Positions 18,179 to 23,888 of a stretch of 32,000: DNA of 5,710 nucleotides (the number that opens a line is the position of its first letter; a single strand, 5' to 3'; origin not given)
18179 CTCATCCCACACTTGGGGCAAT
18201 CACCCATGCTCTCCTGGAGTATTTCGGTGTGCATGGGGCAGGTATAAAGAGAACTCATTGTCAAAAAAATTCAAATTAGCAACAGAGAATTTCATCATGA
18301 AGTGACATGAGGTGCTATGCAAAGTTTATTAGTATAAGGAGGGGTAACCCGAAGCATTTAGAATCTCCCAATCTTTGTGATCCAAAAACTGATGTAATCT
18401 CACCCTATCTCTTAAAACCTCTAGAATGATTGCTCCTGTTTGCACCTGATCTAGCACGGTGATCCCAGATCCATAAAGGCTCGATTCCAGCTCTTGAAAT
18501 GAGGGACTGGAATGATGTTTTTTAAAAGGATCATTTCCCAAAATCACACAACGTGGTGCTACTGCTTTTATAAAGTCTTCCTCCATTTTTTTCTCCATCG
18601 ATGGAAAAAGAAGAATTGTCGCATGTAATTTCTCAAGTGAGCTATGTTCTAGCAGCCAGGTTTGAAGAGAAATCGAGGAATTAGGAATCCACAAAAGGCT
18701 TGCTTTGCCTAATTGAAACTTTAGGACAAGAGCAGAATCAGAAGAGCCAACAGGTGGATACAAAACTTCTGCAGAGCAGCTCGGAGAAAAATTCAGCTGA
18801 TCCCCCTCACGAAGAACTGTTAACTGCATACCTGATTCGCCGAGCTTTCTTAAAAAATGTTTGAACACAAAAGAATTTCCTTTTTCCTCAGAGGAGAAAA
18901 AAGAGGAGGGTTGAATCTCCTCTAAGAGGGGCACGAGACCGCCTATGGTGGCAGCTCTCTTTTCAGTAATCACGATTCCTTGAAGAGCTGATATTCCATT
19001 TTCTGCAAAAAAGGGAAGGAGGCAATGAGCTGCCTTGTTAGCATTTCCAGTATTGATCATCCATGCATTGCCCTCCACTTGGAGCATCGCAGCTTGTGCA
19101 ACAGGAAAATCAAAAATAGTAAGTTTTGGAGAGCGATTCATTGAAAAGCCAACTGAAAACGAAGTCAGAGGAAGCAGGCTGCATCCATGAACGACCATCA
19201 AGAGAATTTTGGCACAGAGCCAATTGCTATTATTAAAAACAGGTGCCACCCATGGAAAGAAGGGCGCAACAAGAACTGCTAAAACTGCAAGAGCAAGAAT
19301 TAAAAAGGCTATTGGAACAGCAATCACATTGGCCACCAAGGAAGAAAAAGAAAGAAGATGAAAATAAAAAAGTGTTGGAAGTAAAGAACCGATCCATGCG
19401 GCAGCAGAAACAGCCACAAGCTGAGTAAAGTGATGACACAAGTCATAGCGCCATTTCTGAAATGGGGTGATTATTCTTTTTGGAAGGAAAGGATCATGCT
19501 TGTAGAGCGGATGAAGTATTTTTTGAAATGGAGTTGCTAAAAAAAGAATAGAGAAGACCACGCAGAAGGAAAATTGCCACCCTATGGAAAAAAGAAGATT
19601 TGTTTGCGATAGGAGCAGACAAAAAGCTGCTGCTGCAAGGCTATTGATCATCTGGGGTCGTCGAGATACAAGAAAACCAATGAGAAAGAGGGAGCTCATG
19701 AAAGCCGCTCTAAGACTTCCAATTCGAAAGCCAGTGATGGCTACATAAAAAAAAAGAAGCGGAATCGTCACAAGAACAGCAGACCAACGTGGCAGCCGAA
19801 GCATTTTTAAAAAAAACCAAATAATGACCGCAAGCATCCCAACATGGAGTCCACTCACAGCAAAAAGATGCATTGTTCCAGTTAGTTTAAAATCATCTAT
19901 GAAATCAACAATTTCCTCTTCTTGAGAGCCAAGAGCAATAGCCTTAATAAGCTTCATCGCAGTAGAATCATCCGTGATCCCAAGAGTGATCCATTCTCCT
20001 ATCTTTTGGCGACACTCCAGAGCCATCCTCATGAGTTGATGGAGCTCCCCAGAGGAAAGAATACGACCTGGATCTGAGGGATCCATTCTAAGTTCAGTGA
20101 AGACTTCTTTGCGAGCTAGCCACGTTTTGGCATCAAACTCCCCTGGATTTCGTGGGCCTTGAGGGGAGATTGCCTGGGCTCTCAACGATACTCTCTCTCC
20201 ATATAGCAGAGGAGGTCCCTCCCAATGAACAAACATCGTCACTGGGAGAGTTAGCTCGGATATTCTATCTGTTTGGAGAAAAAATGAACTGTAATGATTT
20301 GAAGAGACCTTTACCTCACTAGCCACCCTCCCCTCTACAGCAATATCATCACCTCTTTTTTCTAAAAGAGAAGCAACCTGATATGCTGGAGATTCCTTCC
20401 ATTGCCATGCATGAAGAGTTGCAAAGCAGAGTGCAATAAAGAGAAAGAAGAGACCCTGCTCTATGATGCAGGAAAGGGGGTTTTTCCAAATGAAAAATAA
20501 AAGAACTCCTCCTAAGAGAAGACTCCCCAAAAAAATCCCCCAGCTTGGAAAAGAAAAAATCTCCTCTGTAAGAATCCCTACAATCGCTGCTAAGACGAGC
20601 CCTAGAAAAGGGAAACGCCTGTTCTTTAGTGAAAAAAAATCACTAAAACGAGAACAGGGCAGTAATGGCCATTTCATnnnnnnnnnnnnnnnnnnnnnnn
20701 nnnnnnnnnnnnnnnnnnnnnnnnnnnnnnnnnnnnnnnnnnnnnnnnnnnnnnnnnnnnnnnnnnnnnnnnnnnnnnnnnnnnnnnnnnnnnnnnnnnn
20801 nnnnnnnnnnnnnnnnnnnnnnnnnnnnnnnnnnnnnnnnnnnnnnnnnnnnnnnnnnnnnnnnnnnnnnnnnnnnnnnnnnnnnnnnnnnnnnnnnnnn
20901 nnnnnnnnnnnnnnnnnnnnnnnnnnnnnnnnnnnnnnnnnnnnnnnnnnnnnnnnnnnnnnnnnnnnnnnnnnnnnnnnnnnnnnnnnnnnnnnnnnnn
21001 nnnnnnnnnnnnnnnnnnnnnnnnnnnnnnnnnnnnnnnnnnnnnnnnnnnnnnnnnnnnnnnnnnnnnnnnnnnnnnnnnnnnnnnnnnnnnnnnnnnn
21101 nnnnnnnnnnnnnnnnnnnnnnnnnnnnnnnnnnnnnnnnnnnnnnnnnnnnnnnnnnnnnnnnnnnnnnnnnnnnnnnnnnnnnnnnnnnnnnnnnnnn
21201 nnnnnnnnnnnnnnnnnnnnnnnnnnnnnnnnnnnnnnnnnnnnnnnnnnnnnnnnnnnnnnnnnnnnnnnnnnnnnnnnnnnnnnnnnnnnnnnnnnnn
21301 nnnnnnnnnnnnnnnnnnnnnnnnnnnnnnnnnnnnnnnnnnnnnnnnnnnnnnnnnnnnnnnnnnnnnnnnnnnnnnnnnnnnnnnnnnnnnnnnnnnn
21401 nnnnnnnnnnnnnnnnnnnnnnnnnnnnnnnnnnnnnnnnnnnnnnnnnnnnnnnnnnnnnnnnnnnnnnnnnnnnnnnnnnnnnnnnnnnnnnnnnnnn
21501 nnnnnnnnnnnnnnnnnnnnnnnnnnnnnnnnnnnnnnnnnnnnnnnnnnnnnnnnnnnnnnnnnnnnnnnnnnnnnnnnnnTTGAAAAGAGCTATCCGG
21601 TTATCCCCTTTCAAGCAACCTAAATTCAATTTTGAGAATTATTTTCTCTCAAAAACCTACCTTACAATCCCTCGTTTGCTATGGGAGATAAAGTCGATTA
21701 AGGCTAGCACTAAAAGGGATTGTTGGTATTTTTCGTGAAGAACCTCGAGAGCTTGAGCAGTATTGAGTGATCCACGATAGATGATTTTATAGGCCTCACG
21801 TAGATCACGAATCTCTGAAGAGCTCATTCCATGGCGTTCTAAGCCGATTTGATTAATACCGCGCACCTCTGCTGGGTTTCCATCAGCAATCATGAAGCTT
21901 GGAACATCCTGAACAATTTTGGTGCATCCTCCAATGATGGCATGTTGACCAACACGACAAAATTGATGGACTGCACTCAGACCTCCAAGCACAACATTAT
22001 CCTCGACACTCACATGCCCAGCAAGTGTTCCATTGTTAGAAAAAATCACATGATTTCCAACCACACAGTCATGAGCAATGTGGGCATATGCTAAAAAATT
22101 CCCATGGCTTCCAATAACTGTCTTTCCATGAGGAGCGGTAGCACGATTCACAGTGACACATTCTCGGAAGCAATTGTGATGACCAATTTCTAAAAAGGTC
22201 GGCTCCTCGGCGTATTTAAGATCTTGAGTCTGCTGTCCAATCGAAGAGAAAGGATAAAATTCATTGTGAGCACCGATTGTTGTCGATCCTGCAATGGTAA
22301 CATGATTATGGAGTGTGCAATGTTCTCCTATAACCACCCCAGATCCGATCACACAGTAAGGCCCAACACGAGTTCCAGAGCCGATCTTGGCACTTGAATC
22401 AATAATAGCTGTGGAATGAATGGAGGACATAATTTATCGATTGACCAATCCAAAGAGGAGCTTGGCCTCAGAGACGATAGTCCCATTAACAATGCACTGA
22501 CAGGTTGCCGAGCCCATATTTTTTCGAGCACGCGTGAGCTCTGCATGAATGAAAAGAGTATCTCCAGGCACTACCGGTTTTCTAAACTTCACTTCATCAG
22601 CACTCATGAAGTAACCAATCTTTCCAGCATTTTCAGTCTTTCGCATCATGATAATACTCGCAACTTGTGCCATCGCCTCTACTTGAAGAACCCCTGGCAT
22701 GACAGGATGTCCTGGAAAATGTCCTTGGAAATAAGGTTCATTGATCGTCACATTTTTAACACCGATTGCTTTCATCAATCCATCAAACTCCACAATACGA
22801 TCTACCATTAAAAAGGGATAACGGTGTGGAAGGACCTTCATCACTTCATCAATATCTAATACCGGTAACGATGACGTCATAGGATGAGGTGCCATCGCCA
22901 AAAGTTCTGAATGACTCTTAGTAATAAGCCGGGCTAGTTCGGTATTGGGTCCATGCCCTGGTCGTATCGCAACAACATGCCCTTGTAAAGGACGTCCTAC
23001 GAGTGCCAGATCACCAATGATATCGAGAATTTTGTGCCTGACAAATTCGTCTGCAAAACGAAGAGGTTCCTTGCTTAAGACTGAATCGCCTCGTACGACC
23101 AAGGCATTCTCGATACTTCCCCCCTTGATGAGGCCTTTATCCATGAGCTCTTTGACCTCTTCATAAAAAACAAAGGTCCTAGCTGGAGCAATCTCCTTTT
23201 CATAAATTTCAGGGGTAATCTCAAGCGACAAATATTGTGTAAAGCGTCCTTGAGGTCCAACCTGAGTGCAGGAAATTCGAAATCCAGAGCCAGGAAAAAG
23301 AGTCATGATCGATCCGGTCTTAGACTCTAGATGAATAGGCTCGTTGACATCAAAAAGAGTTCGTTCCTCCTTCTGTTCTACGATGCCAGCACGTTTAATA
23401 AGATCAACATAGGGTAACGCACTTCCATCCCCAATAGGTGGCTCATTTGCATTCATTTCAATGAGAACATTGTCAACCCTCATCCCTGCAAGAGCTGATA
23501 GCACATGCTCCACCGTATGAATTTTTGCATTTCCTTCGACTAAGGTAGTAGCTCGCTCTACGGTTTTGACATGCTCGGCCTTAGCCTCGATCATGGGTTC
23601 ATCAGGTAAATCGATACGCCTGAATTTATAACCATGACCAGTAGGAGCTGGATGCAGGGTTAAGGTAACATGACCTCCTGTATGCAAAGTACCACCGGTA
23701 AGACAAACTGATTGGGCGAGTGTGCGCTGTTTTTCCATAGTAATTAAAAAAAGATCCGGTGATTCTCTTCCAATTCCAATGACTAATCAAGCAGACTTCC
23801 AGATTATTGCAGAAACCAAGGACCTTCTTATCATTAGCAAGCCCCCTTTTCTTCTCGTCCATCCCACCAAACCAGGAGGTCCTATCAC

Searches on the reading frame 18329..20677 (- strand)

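Call 7: search_protein_families(library=pfam, proteins=[window:18329-20677:-])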
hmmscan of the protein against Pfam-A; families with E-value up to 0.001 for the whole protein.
window:18329-20677:- (782 aa): 2 families
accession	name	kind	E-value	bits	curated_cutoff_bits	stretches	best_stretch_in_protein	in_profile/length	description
PF03772.21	Competence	-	1.8e-46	159.1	23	1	249-510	3-246/270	Competence protein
PF13567.11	DUF4131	-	1.1e-21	77.6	31.6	1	42-197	2-158/165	Domain of unknown function (DUF4131)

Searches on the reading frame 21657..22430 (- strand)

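Call 7: search_protein_families(library=pfam, proteins=[window:21657-22430:-])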
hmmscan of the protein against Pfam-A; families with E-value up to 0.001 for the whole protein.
window:21657-22430:- (257 aa): 4 families
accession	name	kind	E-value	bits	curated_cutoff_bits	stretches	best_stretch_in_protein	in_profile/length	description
PF13720.11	Acetyltransf_11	-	6.1e-27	94.3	24.5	1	175-256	1-82/82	Udp N-acetylglucosamine O-acyltransferase; Domain 2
PF00132.30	Hexapep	-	2.4e-25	87.6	27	5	14-48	2-36/36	Bacterial transferase hexapeptide (six repeats)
PF25084.1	LbH_EIF2B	-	3.1e-07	30.8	54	1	4-49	12-56/105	EIF2B subunit epsilon LbH domain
PF25087.1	GMPPB_C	-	8e-06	26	39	0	7-54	4-50/110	GMPPB C-terminal domain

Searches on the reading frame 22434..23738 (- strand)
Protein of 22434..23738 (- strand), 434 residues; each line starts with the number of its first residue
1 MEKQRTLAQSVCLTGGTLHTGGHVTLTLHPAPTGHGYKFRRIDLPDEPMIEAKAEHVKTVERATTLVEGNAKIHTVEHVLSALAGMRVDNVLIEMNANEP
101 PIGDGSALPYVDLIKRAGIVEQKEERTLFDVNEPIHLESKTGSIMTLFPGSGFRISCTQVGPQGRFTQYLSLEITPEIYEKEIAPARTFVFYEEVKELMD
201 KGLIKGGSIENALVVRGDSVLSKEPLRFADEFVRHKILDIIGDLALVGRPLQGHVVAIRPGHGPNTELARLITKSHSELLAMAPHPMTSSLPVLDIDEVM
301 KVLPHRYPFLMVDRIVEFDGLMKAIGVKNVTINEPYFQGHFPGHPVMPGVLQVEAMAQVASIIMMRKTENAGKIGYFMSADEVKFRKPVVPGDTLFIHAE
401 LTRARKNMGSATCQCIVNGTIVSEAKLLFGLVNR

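Call 7: search_protein_families(library=pfam, proteins=[window:22434-23738:-])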
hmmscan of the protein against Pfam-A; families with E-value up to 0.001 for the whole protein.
window:22434-23738:- (434 aa): 4 families
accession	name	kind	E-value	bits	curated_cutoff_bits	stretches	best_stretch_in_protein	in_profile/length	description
PF03331.19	LpxC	-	3.4e-93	312.5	27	1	4-273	1-267/268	UDP-3-O-acyl N-acetylglycosamine deacetylase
PF07977.19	FabA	-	1.6e-34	118.9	23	1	303-426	1-138/138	FabA-like domain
PF03061.28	4HBT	-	1.4e-05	25.7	20.6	1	358-412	15-67/79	Thioesterase superfamily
PF22818.2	ApeI-like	-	0.00074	20.2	28.5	0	335-400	27-85/119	ApeI dehydratase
